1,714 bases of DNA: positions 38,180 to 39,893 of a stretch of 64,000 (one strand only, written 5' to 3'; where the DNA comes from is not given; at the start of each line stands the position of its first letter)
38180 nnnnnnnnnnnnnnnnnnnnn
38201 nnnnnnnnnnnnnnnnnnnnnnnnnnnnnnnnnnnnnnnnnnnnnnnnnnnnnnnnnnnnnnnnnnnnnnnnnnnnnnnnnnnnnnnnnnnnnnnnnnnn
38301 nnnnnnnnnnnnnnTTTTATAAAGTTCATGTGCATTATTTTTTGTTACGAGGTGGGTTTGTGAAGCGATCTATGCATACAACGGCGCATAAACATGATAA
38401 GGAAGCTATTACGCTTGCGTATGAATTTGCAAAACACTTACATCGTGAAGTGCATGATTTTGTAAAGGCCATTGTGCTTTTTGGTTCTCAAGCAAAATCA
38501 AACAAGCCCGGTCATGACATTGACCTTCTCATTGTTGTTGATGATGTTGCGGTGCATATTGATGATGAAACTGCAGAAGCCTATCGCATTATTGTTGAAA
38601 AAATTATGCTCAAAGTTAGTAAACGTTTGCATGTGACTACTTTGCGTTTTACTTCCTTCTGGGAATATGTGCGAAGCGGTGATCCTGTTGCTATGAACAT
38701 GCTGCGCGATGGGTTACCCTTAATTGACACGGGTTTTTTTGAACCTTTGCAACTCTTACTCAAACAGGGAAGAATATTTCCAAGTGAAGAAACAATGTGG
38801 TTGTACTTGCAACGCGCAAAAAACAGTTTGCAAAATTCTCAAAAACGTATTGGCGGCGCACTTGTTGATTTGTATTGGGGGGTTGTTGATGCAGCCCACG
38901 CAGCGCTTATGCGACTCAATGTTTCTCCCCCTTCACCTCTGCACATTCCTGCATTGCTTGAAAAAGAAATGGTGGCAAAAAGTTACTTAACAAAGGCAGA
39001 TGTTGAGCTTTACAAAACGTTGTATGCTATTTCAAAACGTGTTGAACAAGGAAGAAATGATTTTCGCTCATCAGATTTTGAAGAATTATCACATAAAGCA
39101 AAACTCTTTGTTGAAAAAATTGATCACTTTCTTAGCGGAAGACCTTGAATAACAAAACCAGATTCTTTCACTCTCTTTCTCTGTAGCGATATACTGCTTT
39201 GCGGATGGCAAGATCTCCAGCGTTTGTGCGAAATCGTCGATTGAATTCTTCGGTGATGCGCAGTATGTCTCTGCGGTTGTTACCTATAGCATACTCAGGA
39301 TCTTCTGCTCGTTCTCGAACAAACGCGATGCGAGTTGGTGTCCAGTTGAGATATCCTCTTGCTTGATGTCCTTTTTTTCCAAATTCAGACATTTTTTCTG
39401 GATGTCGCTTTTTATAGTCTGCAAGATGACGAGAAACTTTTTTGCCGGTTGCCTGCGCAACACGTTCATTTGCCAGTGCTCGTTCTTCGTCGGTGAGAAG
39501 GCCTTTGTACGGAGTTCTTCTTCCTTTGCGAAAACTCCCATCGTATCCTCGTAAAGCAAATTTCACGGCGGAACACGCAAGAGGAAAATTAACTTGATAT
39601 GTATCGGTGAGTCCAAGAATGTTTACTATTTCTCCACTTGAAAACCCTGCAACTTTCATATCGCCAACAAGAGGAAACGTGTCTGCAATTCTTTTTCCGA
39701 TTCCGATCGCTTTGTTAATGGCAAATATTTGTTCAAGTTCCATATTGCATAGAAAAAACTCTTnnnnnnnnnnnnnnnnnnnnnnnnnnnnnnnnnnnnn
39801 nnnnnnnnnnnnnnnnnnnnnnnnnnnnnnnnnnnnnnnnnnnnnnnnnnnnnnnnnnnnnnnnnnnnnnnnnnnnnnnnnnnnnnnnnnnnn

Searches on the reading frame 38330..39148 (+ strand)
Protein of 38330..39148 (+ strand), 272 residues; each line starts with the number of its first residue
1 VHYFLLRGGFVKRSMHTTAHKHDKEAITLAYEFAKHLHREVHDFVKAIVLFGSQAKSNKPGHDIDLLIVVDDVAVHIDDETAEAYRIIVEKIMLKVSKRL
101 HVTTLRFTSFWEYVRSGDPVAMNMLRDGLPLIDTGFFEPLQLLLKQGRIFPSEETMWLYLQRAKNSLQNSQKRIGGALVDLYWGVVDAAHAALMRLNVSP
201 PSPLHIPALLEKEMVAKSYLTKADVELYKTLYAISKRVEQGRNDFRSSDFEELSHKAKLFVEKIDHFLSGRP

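Call 3: search_protein_families(library=pfam, proteins=[window:38330-39148:+], max_evalue=0.1)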
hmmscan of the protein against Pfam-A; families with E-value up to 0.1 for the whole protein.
window:38330-39148:+ (272 aa): 2 families
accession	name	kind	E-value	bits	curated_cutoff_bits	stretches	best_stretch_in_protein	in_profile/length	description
PF01909.29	NTP_transf_2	-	2e-06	28.6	21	1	39-89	10-58/93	Nucleotidyltransferase domain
PF18765.7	Polbeta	-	1.3e-05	25.7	26.9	1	42-83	10-50/93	Polymerase beta, Nucleotidyltransferase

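Call 4: search_protein_families(library=ncbifam, proteins=[window:38330-39148:+], max_evalue=0.1)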
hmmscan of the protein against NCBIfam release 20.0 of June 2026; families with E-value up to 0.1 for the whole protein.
window:38330-39148:+ (272 aa): 6 families
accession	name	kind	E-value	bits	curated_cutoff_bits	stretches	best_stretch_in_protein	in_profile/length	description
NF000079.1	ANT_4p_Ib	exception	0.0053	16.4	500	1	15-79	3-68/256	aminoglycoside O-nucleotidyltransferase ANT(4')-Ib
NF047752.1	MntA_antitoxin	equivalog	0.0063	16.4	60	1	43-79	5-37/106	type VII toxin-antitoxin system MntA family adenylyltransferase antitoxin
NF010309.0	PRK13746.1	subfamily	0.0094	15.3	193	1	34-72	17-56/263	aminoglycoside adenylyltransferase family protein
NF012212.1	ANT_9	subfamily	0.014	14.7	340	1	35-100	11-70/249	aminoglycoside nucleotidyltransferase ANT(9)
NF033061.1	ANT_4p_I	equivalog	0.018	14.6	350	1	23-75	8-61/253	ANT(4')-I family aminoglycoside nucleotidyltransferase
NF012157.0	ANT_3pp_I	equivalog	0.073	12.3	375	0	37-84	14-59/256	AadA family aminoglycoside 3''-O-nucleotidyltransferase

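Call 20: search_protein_families(library=padloc, proteins=[window:38330-39148:+], max_evalue=0.1)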
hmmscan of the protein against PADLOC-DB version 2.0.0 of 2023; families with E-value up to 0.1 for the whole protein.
window:38330-39148:+ (272 aa): 6 families
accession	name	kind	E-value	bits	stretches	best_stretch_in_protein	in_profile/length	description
PDLC04903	PDC-S09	-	2.4e-09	35.4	1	26-128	7-105/108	-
PDLC04907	PDC-S09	-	0.00055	18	1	20-74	4-57/114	-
PDLC04368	PDC-M05A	-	0.006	14.4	1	40-75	102-138/201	-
PDLC04906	PDC-S09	-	0.0099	14.2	1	44-74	22-54/98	-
PDLC04902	PDC-S09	-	0.026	12.9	1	45-72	21-49/97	-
PDLC00778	Cyclase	-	0.03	11.1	0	57-104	71-116/455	oligonucleotide-cyclase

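Call 21: search_protein_families(library=phrogs, proteins=[window:38330-39148:+], max_evalue=0.1)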
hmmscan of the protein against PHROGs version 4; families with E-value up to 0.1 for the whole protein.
window:38330-39148:+ (272 aa): 0 families

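Call 65: search_solved_structures(query=window:38330-39148:+, max_evalue=10, show_alignments=2)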
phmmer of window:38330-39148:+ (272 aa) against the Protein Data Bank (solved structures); distinct sequences matched with E-value up to 10: 0.

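Call 102: search_solved_structures(query=A5, max_evalue=10, show_alignments=2)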
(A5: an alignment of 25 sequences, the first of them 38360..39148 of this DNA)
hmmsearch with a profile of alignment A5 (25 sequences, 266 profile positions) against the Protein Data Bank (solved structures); distinct sequences matched with E-value up to 10: 19.
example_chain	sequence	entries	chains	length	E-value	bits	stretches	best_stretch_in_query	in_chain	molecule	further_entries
9dbh_A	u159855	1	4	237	0.035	16.8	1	39-65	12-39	HalB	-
9dbj_A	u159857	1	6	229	0.035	16.8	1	39-65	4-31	HalB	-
3htk_B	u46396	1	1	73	0.32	13.6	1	198-258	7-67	Structural maintenance of chromosomes protein 5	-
5hr9_A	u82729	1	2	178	0.35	13.5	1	23-66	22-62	DNA polymerase beta-like protein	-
1jaj_A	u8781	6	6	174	0.37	13.4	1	23-66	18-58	DNA POLYMERASE BETA-LIKE PROTEIN | DNA POLYMERASE BETA-LIKE | Repair DNA polymerase X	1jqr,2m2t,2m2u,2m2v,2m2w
8e9a_A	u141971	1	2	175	0.37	13.4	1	23-66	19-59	Repair DNA polymerase X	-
8ile_A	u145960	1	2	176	0.38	13.4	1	23-66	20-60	Repair DNA polymerase X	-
5xm8_A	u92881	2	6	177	0.38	13.4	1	23-66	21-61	Repair DNA polymerase X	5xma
8ilg_A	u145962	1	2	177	0.38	13.4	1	23-66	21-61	Repair DNA polymerase X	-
8ilh_A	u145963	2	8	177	0.38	13.4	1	23-66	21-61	Repair DNA polymerase X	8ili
5hrb_A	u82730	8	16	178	0.39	13.4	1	23-66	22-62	DNA polymerase beta-like protein | Repair DNA polymerase X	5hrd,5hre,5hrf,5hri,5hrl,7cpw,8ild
8ilf_A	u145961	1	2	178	0.39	13.4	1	23-66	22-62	Repair DNA polymerase X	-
5hrk_A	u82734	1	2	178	0.39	13.3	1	23-66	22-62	DNA polymerase beta-like protein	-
5hrh_A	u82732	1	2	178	0.39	13.3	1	23-66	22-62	DNA polymerase beta-like protein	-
6zyv_A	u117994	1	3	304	0.46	13.1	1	214-264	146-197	CIR protein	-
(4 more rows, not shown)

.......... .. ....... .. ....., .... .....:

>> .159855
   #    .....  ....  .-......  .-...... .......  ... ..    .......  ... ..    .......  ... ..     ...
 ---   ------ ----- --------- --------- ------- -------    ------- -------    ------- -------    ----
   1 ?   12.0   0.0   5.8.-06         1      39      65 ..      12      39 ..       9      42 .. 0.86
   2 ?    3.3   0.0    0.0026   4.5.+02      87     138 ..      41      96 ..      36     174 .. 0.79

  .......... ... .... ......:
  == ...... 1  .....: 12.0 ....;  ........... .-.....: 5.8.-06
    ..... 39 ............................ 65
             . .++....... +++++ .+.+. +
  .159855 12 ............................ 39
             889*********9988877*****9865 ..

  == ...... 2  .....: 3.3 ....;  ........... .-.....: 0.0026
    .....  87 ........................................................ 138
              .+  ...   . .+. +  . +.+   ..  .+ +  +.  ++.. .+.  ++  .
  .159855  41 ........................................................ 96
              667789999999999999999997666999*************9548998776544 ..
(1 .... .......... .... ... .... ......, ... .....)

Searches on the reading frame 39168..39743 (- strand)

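Call 3: search_protein_families(library=pfam, proteins=[window:39168-39743:-], max_evalue=0.1)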
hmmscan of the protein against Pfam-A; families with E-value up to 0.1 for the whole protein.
window:39168-39743:- (191 aa): 0 families

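Call 4: search_protein_families(library=ncbifam, proteins=[window:39168-39743:-], max_evalue=0.1)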
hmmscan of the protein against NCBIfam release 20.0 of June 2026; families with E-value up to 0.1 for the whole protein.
window:39168-39743:- (191 aa): 0 families

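Call 20: search_protein_families(library=padloc, proteins=[window:39168-39743:-], max_evalue=0.1)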
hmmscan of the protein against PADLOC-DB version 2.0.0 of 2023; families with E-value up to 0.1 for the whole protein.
window:39168-39743:- (191 aa): 0 families

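Call 21: search_protein_families(library=phrogs, proteins=[window:39168-39743:-], max_evalue=0.1)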
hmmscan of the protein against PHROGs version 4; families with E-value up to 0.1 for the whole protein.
window:39168-39743:- (191 aa): 1 family
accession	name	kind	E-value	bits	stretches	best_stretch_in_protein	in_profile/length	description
phrog_26314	-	unknown function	0.0046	17.9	1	74-120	16-57/59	-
